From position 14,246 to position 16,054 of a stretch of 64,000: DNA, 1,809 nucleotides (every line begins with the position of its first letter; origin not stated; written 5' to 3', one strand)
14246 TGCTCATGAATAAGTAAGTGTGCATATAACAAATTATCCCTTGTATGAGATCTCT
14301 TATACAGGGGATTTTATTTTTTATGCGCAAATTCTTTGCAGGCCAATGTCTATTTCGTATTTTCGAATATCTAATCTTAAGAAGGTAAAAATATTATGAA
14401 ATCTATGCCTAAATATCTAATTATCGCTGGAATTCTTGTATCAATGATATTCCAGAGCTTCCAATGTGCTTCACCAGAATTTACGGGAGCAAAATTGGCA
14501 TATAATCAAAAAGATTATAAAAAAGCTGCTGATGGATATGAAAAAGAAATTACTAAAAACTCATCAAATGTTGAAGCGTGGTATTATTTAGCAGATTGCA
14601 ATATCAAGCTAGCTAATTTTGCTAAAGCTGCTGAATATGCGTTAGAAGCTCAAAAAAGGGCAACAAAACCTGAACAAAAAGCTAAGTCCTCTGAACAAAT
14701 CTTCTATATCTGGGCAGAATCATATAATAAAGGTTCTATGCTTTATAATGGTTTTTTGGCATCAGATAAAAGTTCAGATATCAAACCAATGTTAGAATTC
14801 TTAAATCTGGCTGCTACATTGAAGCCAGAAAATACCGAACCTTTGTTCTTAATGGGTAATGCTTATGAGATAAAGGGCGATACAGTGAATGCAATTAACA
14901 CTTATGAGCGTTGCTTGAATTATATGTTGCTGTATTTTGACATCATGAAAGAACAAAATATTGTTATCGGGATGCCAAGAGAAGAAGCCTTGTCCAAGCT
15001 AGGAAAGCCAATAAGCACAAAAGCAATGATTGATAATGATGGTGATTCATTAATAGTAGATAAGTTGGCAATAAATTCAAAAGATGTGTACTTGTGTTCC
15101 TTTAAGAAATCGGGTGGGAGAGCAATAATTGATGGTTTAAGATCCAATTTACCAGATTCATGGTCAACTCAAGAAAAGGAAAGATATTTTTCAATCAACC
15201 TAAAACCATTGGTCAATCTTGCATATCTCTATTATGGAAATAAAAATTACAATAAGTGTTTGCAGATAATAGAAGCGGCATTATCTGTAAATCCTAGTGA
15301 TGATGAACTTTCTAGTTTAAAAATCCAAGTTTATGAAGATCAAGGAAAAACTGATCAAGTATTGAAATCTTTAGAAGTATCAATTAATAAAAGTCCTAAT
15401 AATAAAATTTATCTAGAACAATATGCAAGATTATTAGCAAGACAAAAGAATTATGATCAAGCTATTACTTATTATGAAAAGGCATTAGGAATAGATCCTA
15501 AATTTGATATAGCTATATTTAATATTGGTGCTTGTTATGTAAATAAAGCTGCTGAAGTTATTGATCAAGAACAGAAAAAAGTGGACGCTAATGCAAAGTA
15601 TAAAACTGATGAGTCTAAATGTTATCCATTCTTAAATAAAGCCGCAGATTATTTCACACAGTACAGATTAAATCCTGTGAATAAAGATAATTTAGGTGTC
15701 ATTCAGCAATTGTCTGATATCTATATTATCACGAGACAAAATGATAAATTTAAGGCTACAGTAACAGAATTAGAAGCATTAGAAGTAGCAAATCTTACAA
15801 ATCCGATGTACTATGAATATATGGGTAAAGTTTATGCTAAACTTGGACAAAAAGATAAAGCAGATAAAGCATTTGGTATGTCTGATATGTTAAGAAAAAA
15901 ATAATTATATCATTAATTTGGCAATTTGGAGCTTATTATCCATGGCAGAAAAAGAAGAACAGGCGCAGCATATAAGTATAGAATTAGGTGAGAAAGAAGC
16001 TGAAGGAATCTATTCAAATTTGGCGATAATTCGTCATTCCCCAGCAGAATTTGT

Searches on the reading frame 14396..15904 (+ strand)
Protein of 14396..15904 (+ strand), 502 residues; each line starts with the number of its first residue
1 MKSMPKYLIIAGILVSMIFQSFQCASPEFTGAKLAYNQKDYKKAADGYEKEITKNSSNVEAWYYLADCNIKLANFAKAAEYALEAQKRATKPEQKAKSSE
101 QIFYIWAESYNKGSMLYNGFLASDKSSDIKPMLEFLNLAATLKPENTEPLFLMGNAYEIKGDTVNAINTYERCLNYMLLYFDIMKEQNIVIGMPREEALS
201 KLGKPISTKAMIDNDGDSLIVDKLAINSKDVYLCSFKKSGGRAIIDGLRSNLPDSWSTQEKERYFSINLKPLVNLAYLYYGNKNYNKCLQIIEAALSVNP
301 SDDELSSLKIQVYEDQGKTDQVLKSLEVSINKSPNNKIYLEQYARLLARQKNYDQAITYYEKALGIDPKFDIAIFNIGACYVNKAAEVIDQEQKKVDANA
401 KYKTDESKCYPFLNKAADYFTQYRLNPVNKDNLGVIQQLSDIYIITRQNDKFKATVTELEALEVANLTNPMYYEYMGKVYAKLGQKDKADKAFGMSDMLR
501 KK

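Call 8: search_protein_families(library=pfam, proteins=[window:14396-15904:+], max_evalue=0.001)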
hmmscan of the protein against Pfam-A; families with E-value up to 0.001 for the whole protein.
window:14396-15904:+ (502 aa): 20 families
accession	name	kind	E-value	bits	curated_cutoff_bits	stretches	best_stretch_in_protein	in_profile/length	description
PF07719.23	TPR_2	-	2.6e-23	80.6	27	1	340-369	4-33/34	Tetratricopeptide repeat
PF13428.12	TPR_14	-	3.2e-17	61.7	23.5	1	341-373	5-37/44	Tetratricopeptide repeat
PF00515.34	TPR_1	-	4.7e-16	58.3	27.8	1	346-370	10-34/34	Tetratricopeptide repeat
PF13432.12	TPR_16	-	1.1e-14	55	32.7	1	32-88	4-60/65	Tetratricopeptide repeat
PF13181.12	TPR_8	-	1.3e-14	53.5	25.7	1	342-369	6-33/34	Tetratricopeptide repeat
PF14559.12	TPR_19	-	3.1e-14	53.5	25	0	348-383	2-37/68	Tetratricopeptide repeat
PF13431.12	TPR_17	-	1.3e-13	50.5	24.4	0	48-78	2-32/34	Tetratricopeptide repeat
PF13424.12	TPR_12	-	1.2e-11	45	30.1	1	331-367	39-75/77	Tetratricopeptide repeat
PF12895.13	ANAPC3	-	5.3e-11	43.1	27.2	1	282-363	2-82/82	Anaphase-promoting complex, cyclosome, subunit 3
PF13176.12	TPR_7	-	8.3e-11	41.5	27.9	0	344-367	6-29/36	Tetratricopeptide repeat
PF13174.12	TPR_6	-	4.1e-08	33.8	26.3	0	342-368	5-31/33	Tetratricopeptide repeat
PF13414.12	TPR_11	-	4.7e-07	29.8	26.8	1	347-382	4-39/42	TPR repeat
PF23914.1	TPR_CcmH_CycH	-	5.3e-07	30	42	0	278-365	59-149/158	Cytochrome c-type biogenesis protein H TPR domain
PF13429.12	TPR_15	-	6.2e-06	26.3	26.2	0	285-363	162-240/280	Tetratricopeptide repeat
PF24575.1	TPR_Slam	-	9e-06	26.5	35.2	0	333-379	41-89/104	Surface lipoprotein assembly modifier, N-terminal TPR repeats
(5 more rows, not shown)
